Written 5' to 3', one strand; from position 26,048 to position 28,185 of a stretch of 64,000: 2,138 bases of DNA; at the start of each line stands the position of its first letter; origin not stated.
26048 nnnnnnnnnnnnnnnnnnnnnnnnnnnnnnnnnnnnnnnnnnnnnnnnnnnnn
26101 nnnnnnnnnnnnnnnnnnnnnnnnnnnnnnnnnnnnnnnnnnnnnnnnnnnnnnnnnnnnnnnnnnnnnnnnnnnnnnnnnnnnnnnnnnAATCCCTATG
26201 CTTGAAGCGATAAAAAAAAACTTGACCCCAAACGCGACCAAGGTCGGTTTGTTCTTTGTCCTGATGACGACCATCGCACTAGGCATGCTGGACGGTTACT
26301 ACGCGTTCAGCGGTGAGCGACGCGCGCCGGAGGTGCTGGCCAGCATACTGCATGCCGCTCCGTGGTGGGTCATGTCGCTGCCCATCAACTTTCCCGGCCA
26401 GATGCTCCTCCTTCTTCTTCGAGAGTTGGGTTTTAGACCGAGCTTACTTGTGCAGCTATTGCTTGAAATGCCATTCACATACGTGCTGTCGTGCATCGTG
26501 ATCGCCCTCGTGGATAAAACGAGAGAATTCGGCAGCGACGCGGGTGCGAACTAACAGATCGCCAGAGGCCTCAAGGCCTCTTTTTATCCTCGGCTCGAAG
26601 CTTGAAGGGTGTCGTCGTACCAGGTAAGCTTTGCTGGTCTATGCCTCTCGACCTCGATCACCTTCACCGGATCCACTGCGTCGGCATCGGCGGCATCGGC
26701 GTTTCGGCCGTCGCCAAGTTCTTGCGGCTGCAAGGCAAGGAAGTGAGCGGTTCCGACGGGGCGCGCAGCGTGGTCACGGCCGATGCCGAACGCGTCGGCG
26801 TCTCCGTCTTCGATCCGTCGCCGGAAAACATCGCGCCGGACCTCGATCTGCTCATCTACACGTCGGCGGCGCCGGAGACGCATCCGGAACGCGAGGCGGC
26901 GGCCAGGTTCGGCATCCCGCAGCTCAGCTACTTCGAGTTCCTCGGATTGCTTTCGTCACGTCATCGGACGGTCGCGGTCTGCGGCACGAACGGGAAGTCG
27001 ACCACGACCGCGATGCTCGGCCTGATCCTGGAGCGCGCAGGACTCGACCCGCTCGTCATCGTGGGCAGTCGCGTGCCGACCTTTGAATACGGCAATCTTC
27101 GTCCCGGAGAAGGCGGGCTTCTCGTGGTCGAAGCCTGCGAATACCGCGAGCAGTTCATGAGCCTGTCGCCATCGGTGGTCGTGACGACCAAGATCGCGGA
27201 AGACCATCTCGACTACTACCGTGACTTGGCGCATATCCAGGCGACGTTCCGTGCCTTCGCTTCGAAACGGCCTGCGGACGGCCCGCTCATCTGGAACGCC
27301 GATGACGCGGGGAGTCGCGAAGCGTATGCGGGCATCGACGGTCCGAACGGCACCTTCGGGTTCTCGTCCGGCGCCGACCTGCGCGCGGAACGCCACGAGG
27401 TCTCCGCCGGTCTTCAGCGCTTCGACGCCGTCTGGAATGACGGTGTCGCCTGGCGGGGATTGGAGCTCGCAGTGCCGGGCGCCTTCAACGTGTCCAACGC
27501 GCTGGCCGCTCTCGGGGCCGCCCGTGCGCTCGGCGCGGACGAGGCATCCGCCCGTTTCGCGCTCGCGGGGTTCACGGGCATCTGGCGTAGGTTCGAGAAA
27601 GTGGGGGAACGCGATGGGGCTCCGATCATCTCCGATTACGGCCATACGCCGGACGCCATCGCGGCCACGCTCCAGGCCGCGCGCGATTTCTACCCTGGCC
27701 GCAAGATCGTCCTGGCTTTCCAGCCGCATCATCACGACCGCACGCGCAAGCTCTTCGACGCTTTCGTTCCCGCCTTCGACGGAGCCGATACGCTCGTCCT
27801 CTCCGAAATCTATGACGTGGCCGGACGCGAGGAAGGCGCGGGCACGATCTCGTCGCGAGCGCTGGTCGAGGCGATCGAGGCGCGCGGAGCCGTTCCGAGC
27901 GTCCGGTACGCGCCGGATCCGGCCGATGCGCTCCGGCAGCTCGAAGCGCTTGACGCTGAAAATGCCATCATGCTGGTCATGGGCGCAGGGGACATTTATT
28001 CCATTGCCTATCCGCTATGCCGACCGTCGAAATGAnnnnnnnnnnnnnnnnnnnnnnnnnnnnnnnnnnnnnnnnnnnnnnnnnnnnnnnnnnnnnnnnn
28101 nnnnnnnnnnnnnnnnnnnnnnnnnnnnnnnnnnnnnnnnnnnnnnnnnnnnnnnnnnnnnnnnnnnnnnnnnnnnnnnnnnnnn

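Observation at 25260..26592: Low-GC islet with Cys/Trp-rich lipoprotein + small membrane protein and G7/A9 homopolymer tracts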

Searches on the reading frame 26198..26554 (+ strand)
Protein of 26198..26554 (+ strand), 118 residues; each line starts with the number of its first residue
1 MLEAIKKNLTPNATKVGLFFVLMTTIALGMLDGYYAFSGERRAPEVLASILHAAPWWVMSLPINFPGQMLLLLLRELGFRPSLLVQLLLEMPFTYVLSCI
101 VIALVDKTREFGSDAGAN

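Call 7: search_protein_families(library=pfam, proteins=[window:26198-26554:+], max_evalue=0.1)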
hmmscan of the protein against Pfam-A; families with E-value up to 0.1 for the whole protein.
window:26198-26554:+ (118 aa): 0 families

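Call 8: search_protein_families(library=ncbifam, proteins=[window:26198-26554:+], max_evalue=0.1)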
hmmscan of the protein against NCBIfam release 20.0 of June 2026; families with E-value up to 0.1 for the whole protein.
window:26198-26554:+ (118 aa): 0 families

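Call 12: list_cluster_members(proteins=[P0001, window:26198-26554:+, window:24855-25250:-])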
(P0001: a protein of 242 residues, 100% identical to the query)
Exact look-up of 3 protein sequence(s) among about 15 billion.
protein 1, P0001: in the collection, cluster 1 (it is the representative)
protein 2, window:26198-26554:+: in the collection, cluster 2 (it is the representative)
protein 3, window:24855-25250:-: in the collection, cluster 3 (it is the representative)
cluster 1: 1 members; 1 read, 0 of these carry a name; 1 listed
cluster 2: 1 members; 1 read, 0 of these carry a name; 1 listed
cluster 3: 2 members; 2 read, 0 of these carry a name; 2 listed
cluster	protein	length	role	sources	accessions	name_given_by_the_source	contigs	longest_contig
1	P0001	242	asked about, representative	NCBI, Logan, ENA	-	-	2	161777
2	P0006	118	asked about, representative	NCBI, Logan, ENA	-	-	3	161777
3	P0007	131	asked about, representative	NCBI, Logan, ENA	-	-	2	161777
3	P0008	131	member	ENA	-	-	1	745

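Call 41: search_protein_families(library=padloc, proteins=[window:26198-26554:+], max_evalue=1)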
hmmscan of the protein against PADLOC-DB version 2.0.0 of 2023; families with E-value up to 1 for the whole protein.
window:26198-26554:+ (118 aa): 0 families

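Call 42: search_protein_families(library=phrogs, proteins=[window:26198-26554:+], max_evalue=1)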
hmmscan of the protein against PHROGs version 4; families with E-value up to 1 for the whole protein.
window:26198-26554:+ (118 aa): 1 family
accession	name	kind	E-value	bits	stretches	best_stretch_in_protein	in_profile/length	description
phrog_1963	-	unknown function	0.31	12.3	1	88-99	22-33/55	-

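Call 86: find_homologous_proteins(query=A7, max_evalue=0.001)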
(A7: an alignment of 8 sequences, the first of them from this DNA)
Query A7 (8 sequences) (118 aa, profile of the alignment): 8 proteins with E <= 0.001 among 2109 candidates.
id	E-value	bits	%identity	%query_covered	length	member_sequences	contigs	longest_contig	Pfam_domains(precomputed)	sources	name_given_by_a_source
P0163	2.8e-36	142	26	29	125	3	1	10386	-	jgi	-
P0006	6.7e-32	128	100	100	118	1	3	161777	-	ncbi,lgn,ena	-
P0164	3.0e-31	126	20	91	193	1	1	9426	-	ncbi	-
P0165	1.0e-28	118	25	92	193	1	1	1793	-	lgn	-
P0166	2.8e-23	100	23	89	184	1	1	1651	-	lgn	-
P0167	5.4e-21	93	27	25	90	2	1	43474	-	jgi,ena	jgi:hypothetical protein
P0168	1.3e-19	88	-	-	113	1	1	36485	-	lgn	-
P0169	3.3e-13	68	33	13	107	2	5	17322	-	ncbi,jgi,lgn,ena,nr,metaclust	ncbi:MAG: hypothetical protein COT15_03870 [Candidatus Diapherotrites archaeon CG08_land_8_20_14_0_2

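Call 87: find_encoding_contigs(protein=P0169, flank=4000, max_places=2)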
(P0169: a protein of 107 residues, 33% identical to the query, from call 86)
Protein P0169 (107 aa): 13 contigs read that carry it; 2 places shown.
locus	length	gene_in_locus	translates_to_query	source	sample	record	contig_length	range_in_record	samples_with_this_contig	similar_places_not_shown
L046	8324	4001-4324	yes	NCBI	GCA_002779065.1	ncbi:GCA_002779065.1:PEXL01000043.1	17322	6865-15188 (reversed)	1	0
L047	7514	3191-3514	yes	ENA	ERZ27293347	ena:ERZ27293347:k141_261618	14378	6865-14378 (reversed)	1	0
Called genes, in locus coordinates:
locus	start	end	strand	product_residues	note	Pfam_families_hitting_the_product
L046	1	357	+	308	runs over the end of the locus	PF02729:OTCace_N, PF00185:OTCace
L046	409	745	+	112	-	PF22025:ThiI_fer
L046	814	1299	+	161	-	-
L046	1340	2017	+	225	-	PF00702:Hydrolase, PF13419:HAD_2, PF13242:Hydrolase_like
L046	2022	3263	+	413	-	PF00149:Metallophos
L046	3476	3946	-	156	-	-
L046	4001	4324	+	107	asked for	-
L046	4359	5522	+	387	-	-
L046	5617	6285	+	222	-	-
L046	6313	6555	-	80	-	-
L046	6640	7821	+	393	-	-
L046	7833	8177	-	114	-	-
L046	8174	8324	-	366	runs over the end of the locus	PF04406:TP6A_N, PF20768:Topo_VI_alpha, PF21180:TOP6A-Spo11_Toprim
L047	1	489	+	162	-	?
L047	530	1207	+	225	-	PF00702:Hydrolase, PF13419:HAD_2, PF13242:Hydrolase_like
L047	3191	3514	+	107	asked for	-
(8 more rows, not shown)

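Call 88: find_encoding_contigs(protein=P0167, flank=4000, max_places=2)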
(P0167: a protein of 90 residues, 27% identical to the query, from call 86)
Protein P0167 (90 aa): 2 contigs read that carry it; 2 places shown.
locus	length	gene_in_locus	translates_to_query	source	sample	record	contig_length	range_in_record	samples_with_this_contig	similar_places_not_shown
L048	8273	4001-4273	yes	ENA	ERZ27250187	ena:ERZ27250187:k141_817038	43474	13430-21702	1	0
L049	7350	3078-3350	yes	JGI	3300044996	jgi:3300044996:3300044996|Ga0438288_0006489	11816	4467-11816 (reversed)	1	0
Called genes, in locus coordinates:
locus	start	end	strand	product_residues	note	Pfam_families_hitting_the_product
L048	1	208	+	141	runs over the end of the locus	-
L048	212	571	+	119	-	-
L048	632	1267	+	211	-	PF06114:Peptidase_M78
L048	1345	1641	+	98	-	-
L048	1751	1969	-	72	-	-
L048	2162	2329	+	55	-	-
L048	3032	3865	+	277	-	-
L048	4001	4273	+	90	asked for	-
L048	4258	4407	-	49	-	-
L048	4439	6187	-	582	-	PF13489:Methyltransf_23, PF07021:MetW, PF08241:Methyltransf_11, PF08242:Methyltransf_12, PF13649:Methyltransf_25, PF20706:GT4-conflict, PF00534:Glycos_transf_1, PF13692:Glyco_trans_1_4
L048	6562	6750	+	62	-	-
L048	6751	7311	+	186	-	PF02810:SEC-C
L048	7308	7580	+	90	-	-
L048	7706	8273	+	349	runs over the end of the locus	PF00535:Glycos_transf_2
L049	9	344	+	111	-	-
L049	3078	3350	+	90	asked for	-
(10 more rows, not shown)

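Call 102: search_solved_structures(query=A7, max_evalue=10)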
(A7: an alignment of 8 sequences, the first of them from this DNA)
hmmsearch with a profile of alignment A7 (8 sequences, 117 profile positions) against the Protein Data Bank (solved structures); distinct sequences matched with E-value up to 10: 0.

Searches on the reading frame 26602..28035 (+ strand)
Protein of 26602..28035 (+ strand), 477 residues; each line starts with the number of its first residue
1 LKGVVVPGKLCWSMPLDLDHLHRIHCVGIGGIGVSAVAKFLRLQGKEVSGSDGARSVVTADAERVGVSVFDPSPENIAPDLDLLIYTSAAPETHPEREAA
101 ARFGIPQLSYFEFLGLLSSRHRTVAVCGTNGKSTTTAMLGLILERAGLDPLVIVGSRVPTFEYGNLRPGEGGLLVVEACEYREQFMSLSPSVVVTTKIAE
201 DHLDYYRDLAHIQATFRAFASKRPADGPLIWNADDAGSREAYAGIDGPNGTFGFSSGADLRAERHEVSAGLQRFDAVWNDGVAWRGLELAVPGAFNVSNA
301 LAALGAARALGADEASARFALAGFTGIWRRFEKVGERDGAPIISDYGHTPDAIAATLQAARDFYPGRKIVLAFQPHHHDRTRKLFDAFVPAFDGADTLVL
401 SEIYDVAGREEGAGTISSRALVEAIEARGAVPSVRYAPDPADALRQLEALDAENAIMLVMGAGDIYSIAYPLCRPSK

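Call 7: search_protein_families(library=pfam, proteins=[window:26602-28035:+], max_evalue=0.1)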
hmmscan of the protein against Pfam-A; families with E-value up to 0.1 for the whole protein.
window:26602-28035:+ (477 aa): 3 families
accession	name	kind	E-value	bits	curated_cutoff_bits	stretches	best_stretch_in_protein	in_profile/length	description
PF02875.26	Mur_ligase_C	-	9.8e-22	78.6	28.4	1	329-463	1-127/127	Mur ligase, glutamate ligase domain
PF08245.18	Mur_ligase_M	-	6.6e-21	75.6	24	1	126-307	1-200/200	Mur ligase middle domain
PF01225.30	Mur_ligase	-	2.1e-18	66.9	21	1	23-121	1-94/95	Mur ligase family, catalytic domain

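Call 63: find_homologous_proteins(query=window:26641-28035:+, max_evalue=1e-60)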
Query window:26641-28035:+ (464 aa): 4429 proteins with E <= 1e-60 among 8000 candidates; the best 120 are listed.
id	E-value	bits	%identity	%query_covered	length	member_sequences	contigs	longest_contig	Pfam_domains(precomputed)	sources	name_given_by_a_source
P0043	0.0e+0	1036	100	100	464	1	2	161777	PF02875.27,PF08245.19,PF01225.31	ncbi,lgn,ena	-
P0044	6.7e-256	867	83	100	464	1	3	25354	PF02875.27,PF08245.19,PF01225.31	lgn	-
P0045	4.2e-248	842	80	100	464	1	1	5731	PF02875.27,PF08245.19,PF01225.31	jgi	jgi:UDP-N-acetylmuramate--alanine ligase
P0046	2.4e-243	826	79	100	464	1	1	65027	PF02875.27,PF08245.19,PF01225.31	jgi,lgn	-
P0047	2.3e-242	823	79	100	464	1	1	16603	PF02875.27,PF08245.19,PF01225.31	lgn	-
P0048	1.8e-240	817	79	99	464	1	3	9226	PF02875.27,PF08245.19,PF01225.31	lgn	-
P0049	1.6e-239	813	77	100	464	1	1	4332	PF02875.27,PF08245.19,PF01225.31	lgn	-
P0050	1.8e-239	813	78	100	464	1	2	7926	PF02875.27,PF08245.19,PF01225.31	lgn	-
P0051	5.6e-239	812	78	100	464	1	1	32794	PF02875.27,PF08245.19,PF01225.31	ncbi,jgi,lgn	-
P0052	9.9e-238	807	78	100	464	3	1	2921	PF02875.27,PF08245.19,PF01225.31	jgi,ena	-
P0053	1.1e-237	807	78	100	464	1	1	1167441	PF02875.27,PF08245.19,PF01225.31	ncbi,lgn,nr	ncbi:MAG: UDP-N-acetylmuramate--L-alanine ligase [Patescibacteria group bacterium]|nr:MAG: UDP-N-ace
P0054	1.8e-237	807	78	100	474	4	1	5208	PF02875.27,PF08245.19,PF01225.31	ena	-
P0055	2.7e-237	806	78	100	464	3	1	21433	PF02875.27,PF08245.19,PF01225.31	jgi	jgi:UDP-N-acetylmuramate--alanine ligase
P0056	3.8e-237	806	77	100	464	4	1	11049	PF02875.27,PF08245.19,PF01225.31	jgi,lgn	-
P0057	4.4e-237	805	77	100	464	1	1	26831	PF02875.27,PF08245.19,PF01225.31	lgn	-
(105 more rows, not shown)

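Call 64: find_encoding_contigs(protein=P0044, flank=6000, max_places=1)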
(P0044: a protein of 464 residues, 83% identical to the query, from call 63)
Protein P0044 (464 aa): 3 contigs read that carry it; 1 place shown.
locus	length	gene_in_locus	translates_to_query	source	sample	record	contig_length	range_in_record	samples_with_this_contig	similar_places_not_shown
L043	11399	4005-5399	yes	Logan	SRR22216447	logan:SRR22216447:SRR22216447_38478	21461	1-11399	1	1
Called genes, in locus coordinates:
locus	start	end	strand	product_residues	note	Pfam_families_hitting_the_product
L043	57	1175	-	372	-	PF13439:Glyco_transf_4, PF20706:GT4-conflict, PF00534:Glycos_transf_1, PF13692:Glyco_trans_1_4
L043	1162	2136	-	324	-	PF01073:3Beta_HSD, PF01370:Epimerase, PF02719:Polysacc_synt_2, PF04321:RmlD_sub_bind, PF16363:GDP_Man_Dehyd, PF07993:NAD_binding_4 (faint)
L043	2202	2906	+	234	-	PF13489:Methyltransf_23, PF13847:Methyltransf_31, PF08241:Methyltransf_11, PF08242:Methyltransf_12, PF13649:Methyltransf_25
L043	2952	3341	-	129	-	-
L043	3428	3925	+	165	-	-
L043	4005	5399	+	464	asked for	PF01225:Mur_ligase, PF08245:Mur_ligase_M, PF02875:Mur_ligase_C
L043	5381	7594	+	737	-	PF04932:Wzy_C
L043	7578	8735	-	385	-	PF13477:Glyco_trans_4_2 (weak), PF13439:Glyco_transf_4, PF13579:Glyco_trans_4_4, PF00534:Glycos_transf_1, PF13692:Glyco_trans_1_4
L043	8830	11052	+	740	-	PF13439:Glyco_transf_4, PF13579:Glyco_trans_4_4, PF00534:Glycos_transf_1, PF13692:Glyco_trans_1_4, PF13524:Glyco_trans_1_2, PF13439:Glyco_transf_4, PF13579:Glyco_trans_4_4, PF00534:Glycos_transf_1, +2 more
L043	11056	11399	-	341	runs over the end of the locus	PF00155:Aminotran_1_2, PF01041:DegT_DnrJ_EryC1, PF00266:Aminotran_5 (faint)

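Call 65: find_encoding_contigs(protein=P0053, flank=6000, max_places=1)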
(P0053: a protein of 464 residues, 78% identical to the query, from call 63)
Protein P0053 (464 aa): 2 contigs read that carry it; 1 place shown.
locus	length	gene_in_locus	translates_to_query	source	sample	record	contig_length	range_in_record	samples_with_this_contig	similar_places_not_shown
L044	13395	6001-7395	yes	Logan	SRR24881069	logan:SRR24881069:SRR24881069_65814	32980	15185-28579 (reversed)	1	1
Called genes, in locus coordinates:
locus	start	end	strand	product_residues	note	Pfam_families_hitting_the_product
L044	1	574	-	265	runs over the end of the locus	PF00763:THF_DHG_CYH, PF02882:THF_DHG_CYH_C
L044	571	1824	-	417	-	PF00464:SHMT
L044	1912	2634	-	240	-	PF13365:Trypsin_2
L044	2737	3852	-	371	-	PF13439:Glyco_transf_4, PF20706:GT4-conflict, PF00534:Glycos_transf_1, PF13692:Glyco_trans_1_4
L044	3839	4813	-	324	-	PF01073:3Beta_HSD, PF01370:Epimerase, PF02719:Polysacc_synt_2, PF04321:RmlD_sub_bind, PF16363:GDP_Man_Dehyd, PF07993:NAD_binding_4 (faint)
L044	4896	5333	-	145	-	-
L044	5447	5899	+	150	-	-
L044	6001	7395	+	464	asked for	PF01225:Mur_ligase, PF08245:Mur_ligase_M, PF02875:Mur_ligase_C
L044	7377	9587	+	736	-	PF04932:Wzy_C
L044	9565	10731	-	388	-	PF13477:Glyco_trans_4_2, PF13439:Glyco_transf_4, PF13579:Glyco_trans_4_4, PF00534:Glycos_transf_1, PF13692:Glyco_trans_1_4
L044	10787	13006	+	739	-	PF13439:Glyco_transf_4, PF13579:Glyco_trans_4_4, PF00534:Glycos_transf_1, PF13692:Glyco_trans_1_4, PF13524:Glyco_trans_1_2, PF13579:Glyco_trans_4_4, PF13439:Glyco_transf_4, PF00534:Glycos_transf_1, +2 more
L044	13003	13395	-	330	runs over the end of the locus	PF00551:Formyl_trans_N, PF02911:Formyl_trans_C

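Call 66: find_encoding_contigs(protein=P0046, flank=6000, max_places=1)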
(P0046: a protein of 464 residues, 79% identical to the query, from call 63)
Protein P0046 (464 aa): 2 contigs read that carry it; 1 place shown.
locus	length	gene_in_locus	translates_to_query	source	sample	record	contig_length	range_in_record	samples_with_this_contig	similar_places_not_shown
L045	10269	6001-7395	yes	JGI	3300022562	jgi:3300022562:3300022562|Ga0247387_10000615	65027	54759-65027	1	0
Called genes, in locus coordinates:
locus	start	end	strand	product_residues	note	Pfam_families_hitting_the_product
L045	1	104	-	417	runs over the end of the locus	PF00464:SHMT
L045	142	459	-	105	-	-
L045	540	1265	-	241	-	PF13365:Trypsin_2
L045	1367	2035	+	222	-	-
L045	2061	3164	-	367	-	PF13439:Glyco_transf_4, PF20706:GT4-conflict, PF00534:Glycos_transf_1, PF13692:Glyco_trans_1_4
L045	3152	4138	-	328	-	PF01073:3Beta_HSD, PF01370:Epimerase, PF02719:Polysacc_synt_2, PF04321:RmlD_sub_bind (weak), PF16363:GDP_Man_Dehyd, PF07993:NAD_binding_4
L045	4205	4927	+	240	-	PF01209:Ubie_methyltran (weak), PF13489:Methyltransf_23, PF02353:CMAS (weak), PF07021:MetW, PF13847:Methyltransf_31, PF08241:Methyltransf_11, PF08242:Methyltransf_12, PF13649:Methyltransf_25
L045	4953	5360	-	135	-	-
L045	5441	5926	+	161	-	-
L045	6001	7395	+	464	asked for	PF01225:Mur_ligase, PF08245:Mur_ligase_M, PF02875:Mur_ligase_C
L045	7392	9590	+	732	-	PF04932:Wzy_C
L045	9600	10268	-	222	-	?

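Call 71: search_protein_families(library=pfam, proteins=[L043:3428-3925:+, L044:5447-5899:+], max_evalue=0.01)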
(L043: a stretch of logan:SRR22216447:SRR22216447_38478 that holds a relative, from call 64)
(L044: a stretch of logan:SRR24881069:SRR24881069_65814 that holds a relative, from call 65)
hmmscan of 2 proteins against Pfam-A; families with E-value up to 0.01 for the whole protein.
L043:3428-3925:+ (165 aa): 0 families

L044:5447-5899:+ (150 aa): 0 families
